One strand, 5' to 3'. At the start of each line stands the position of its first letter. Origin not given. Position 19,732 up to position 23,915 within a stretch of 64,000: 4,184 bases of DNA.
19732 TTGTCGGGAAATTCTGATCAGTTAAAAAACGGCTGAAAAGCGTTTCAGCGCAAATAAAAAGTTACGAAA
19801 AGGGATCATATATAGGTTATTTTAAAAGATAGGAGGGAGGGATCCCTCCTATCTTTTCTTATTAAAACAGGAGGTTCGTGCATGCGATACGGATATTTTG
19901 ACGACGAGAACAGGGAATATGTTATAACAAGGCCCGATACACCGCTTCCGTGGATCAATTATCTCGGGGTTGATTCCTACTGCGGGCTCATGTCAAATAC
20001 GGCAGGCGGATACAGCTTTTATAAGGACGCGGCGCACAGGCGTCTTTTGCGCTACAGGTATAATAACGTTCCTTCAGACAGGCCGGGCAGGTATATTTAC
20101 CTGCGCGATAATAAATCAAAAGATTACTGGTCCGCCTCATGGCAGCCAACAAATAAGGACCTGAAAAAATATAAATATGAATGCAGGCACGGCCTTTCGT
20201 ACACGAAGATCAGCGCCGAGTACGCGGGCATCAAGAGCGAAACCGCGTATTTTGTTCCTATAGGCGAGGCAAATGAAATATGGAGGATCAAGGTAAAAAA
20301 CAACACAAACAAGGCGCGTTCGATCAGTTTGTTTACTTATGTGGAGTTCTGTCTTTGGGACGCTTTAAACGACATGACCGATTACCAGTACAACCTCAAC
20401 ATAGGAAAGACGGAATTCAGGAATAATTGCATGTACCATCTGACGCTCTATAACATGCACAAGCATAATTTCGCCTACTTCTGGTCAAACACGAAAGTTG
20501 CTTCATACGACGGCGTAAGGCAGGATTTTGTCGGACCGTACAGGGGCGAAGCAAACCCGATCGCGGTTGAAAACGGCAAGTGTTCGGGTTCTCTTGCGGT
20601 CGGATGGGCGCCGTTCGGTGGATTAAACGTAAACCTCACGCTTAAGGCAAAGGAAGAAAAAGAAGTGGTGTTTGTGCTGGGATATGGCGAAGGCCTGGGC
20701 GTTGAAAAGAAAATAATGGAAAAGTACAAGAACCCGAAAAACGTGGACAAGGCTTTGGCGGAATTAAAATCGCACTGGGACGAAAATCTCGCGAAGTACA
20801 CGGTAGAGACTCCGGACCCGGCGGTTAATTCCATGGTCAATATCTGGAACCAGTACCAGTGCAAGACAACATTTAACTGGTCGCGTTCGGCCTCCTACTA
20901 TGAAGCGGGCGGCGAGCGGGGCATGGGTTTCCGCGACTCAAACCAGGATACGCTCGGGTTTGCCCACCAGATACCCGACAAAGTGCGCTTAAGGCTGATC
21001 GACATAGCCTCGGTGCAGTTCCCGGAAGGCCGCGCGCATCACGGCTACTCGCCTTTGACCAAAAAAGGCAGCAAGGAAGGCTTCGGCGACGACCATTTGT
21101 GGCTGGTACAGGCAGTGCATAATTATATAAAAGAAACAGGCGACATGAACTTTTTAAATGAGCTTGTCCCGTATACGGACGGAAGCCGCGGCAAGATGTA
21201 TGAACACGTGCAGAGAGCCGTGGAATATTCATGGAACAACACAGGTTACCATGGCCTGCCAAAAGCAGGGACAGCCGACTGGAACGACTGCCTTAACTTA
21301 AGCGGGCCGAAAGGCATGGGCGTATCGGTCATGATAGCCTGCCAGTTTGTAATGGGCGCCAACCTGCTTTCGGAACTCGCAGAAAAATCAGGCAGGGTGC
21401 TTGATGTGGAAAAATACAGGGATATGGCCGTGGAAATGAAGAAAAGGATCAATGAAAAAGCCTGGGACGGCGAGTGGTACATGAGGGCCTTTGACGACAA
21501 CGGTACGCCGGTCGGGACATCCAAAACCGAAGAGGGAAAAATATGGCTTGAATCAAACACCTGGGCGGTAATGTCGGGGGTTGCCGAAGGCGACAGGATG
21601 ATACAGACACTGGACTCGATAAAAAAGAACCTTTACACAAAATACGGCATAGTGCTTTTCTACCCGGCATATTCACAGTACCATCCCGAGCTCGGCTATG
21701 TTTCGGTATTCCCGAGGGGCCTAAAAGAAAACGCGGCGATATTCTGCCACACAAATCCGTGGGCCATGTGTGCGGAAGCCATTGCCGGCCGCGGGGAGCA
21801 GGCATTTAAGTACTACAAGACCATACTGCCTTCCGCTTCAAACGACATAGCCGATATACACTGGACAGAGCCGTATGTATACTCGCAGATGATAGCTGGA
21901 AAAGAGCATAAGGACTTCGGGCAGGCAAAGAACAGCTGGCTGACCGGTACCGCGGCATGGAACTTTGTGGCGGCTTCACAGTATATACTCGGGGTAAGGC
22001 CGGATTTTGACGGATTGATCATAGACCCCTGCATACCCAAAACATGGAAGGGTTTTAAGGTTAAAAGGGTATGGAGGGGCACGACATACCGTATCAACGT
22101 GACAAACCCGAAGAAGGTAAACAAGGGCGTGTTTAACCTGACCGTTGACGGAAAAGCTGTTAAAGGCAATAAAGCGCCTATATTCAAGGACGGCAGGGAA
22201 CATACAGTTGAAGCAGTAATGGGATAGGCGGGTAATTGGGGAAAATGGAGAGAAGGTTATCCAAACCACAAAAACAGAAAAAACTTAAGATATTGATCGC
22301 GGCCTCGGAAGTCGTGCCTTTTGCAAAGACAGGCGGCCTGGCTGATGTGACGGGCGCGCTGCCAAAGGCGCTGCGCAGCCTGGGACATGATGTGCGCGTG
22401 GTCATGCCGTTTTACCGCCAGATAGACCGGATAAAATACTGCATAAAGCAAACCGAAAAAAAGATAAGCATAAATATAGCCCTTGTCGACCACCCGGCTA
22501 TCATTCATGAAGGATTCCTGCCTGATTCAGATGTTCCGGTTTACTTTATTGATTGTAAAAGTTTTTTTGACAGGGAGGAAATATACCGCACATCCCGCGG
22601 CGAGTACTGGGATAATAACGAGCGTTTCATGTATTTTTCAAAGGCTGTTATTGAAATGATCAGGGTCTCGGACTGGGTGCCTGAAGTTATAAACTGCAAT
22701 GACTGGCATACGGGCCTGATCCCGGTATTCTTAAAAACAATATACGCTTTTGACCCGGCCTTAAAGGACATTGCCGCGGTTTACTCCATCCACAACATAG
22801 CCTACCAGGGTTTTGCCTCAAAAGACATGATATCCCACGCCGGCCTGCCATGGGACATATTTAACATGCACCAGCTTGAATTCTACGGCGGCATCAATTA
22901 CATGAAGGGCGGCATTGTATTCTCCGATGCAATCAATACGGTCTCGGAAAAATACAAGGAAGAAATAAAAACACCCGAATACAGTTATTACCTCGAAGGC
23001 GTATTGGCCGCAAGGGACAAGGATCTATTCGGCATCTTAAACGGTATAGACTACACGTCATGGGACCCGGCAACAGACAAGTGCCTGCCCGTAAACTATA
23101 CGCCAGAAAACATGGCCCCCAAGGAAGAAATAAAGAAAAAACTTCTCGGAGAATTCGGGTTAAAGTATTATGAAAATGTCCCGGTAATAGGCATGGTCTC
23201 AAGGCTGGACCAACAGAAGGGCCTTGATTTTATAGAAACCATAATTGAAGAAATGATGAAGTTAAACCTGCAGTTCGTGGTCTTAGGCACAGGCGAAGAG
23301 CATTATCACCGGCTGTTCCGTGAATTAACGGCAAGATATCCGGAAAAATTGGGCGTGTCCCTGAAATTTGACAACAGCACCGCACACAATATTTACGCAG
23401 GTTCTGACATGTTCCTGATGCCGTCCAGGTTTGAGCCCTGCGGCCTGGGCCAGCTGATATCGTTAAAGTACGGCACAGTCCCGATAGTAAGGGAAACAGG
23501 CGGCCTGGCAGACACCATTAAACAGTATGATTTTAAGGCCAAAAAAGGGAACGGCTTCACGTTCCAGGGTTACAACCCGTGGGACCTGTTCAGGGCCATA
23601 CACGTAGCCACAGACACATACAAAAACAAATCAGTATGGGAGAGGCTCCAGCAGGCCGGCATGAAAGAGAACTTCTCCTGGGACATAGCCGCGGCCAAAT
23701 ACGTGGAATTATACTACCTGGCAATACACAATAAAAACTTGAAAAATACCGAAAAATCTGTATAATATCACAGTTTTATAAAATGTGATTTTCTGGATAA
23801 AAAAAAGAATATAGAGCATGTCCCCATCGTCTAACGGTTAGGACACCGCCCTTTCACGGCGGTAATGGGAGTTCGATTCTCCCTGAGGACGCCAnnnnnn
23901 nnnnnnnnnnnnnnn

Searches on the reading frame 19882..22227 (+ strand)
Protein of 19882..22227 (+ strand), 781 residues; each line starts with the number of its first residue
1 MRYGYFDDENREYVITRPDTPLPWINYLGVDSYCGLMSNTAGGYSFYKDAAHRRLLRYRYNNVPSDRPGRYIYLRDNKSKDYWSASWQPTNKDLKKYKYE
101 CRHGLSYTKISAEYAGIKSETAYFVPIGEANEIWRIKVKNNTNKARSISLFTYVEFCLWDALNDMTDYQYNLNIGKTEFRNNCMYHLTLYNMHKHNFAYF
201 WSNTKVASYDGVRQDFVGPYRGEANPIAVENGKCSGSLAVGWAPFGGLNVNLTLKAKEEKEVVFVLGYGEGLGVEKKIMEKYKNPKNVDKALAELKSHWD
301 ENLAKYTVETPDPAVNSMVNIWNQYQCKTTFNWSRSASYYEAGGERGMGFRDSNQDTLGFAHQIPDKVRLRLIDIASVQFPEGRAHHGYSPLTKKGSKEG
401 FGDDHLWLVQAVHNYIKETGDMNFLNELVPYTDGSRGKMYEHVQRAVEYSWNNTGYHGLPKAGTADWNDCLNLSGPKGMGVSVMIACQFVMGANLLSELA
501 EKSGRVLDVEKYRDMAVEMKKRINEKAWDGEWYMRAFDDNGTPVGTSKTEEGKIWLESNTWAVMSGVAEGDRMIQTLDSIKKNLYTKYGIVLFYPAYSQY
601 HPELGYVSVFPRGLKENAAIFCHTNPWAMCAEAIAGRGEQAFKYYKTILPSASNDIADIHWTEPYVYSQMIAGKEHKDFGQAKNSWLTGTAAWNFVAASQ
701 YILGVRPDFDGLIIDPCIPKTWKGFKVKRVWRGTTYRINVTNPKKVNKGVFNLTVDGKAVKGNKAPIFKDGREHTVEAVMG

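Call 3: search_protein_families(library=pfam, proteins=[window:19882-22227:+], max_evalue=0.01)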
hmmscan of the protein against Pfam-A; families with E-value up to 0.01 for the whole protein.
window:19882-22227:+ (781 aa): 5 families
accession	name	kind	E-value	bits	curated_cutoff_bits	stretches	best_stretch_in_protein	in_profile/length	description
PF17167.11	Glyco_hydro_94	-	7.9e-155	516.1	27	1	298-704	1-420/420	Glycosyl hydrolase 94 superfamily, catalytic domain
PF06165.18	GH94_b-supersand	-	1.2e-86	290.8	23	1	21-267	1-251/251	Glycosyl hydrolase 94, supersandwich domain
PF03633.20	Glyco_hydro_65C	-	5.3e-05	23.3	22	1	706-744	2-39/62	Glycosyl hydrolase family 65, C-terminal domain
PF17389.8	Bac_rhamnosid6H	-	0.0036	17.1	24.5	1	438-528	122-214/339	Bacterial alpha-L-rhamnosidase 6 hairpin glycosidase domain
PF06202.20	GDE_C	-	0.0076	15.7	21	0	403-602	81-277/367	Amylo-alpha-1,6-glucosidase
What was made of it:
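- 19882..22227 (+): GH94 cellobiose-phosphorylase-like enzyme. Context only; it belongs to a separate downstream unit with glgA. Pfam GH94 domains (call 3).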

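Call 4: search_protein_families(library=ncbifam, proteins=[window:19882-22227:+], max_evalue=0.01)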
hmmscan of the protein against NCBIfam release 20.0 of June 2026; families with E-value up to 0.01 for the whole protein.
window:19882-22227:+ (781 aa): 0 families

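Call 47: search_solved_structures(query=window:19882-22227:+, max_evalue=1e-20)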
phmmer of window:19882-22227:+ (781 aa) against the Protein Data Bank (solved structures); distinct sequences matched with E-value up to 1e-20: 19.
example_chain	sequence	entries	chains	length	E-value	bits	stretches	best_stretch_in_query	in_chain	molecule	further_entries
3qde_A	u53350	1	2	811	4.4e-260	868.5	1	1-781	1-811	Cellobiose phosphorylase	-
8ho7_A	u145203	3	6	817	5.6e-259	864.8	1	1-780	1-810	Cellobiose phosphorylase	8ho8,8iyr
8hob_A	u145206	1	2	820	1.5e-251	840.2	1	2-781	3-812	Cellobiose phosphorylase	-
8ho9_A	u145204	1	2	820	3.8e-250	835.6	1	2-781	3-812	Cellobiose phosphorylase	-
2cqs_A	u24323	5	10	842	1.7e-235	787.1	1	1-777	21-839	Cellobiose Phosphorylase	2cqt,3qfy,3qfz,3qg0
3s4c_A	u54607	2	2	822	2.5e-235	786.6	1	1-772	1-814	Lactose Phosphorylase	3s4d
3rrs_A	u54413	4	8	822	3.2e-235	786.2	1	1-772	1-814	Cellobiose phosphorylase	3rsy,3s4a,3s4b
3afj_A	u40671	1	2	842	1.6e-234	783.9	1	1-777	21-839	Cellobiose Phosphorylase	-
3act_A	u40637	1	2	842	1.8e-234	783.7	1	1-777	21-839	Cellobiose Phosphorylase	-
3acs_A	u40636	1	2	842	2.4e-234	783.3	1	1-777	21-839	Cellobiose Phosphorylase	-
1v7v_A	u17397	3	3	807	2.8e-210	703.7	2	1-391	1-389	chitobiose phosphorylase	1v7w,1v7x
8bou_A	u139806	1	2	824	1.8e-176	591.9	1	1-766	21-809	N,N'-diacetylchitobiose phosphorylase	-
8rf9_A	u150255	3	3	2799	3.2e-93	316.6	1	3-741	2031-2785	Cyclic beta 1-2 glucan synthetase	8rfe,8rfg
8rf0_A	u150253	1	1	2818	3.3e-93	316.5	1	3-741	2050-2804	Cyclic beta-(1,2)-glucan synthase NdvB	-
4zle_A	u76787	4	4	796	4.9e-68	233.3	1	66-762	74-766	Putative b-glycan phosphorylase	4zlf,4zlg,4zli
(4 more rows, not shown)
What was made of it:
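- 19882..22227 (+): 868 bits over the full length to C. thermocellum cellobiose phosphorylase 3QDE (call 47).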

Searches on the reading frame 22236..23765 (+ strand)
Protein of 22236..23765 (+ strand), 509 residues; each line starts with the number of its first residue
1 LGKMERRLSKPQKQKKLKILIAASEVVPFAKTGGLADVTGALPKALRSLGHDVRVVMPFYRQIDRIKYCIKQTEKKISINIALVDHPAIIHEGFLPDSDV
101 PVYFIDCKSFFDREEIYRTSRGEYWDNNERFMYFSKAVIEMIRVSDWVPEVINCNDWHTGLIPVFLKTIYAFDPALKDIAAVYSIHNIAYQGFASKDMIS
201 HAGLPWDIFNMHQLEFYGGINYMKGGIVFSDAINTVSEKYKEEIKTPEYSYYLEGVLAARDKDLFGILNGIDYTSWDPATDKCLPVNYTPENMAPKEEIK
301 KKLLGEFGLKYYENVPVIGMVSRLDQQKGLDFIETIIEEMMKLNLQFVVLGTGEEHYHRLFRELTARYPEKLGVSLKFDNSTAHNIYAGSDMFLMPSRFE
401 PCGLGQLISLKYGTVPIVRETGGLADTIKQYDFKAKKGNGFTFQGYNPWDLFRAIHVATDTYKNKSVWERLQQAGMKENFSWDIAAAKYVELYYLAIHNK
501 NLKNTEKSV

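Call 3: search_protein_families(library=pfam, proteins=[window:22236-23765:+], max_evalue=0.01)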
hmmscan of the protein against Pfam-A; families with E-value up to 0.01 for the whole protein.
window:22236-23765:+ (509 aa): 4 families
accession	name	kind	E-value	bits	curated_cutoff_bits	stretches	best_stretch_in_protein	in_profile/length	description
PF08323.17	Glyco_transf_5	-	6.3e-85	285.1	22.7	1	18-258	1-238/239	Starch synthase catalytic domain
PF00534.26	Glycos_transf_1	-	1.9e-12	47.5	26.4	1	312-456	12-153/172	Glycosyl transferases group 1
PF13692.12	Glyco_trans_1_4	-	1.3e-09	38.9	27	1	316-455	2-136/142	Glycosyl transferases group 1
PF20706.3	GT4-conflict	-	0.00034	20.1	26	1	320-486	202-382/385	Family 4 Glycosyltransferase in conflict systems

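Call 4: search_protein_families(library=ncbifam, proteins=[window:22236-23765:+], max_evalue=0.01)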
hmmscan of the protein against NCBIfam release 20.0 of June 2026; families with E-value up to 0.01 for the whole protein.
window:22236-23765:+ (509 aa): 18 families
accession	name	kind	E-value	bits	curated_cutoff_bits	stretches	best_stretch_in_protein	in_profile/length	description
TIGR02095.1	glgA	subfamily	8.1e-172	572.2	328.45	1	18-494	2-475/477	glycogen/starch synthase, ADP-glucose type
NF001898.0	PRK00654.1-1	equivalog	4.3e-168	559.8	603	1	17-494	1-473/477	glycogen synthase GlgA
NF001903.0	PRK00654.2-2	equivalog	4.3e-166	553.3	616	1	17-498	1-480/482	glycogen synthase GlgA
NF001899.0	PRK00654.1-2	equivalog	1e-148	495.7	459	1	18-494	2-473/478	glycogen synthase GlgA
NF001900.0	PRK00654.1-3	equivalog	4e-137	457.6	509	1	18-504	2-462/481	glycogen synthase GlgA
NF001905.0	PRK00654.2-4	subfamily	3.8e-114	381.9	560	1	17-494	1-484/489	glycogen synthase GlgA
NF010699.0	PRK14099.1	equivalog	4.4e-114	381.6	762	1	16-497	3-480/485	glycogen synthase GlgA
NF001906.0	PRK00654.2-5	equivalog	3.4e-113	379.1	870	1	15-497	4-484/485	glycogen synthase GlgA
NF001901.0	PRK00654.1-5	equivalog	6.6e-112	374.5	649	1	11-502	18-497/502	glycogen synthase GlgA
NF010698.0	PRK14098.1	equivalog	4.5e-105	352.1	754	1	15-494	4-484/489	starch synthase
NF001902.0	PRK00654.2-1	equivalog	3.2e-95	319.5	845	1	19-494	3-487/492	glycogen synthase GlgA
NF001904.0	PRK00654.2-3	equivalog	7.2e-74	249.2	577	1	17-493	1-471/475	glycogen synthase GlgA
NF046085.1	XrtY_assoc_Gly1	equivalog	2.1e-08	33.4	400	1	320-494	214-382/387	XrtY-associated glycosyltransferase XYAG1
NF038295.1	EPS_HpsP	equivalog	4.4e-07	29.3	550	1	289-493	186-384/388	hormogonium polysaccharide biosynthesis glycosyltransferase HpsP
TIGR03999.1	thiol_BshA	equivalog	3.4e-06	26.2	273.7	1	337-494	222-371/375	N-acetyl-alpha-D-glucosaminyl L-malate synthase BshA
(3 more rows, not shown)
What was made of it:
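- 22236..23765 (+): Glycogen synthase GlgA (context only). TIGR02095 572 bits (call 4).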
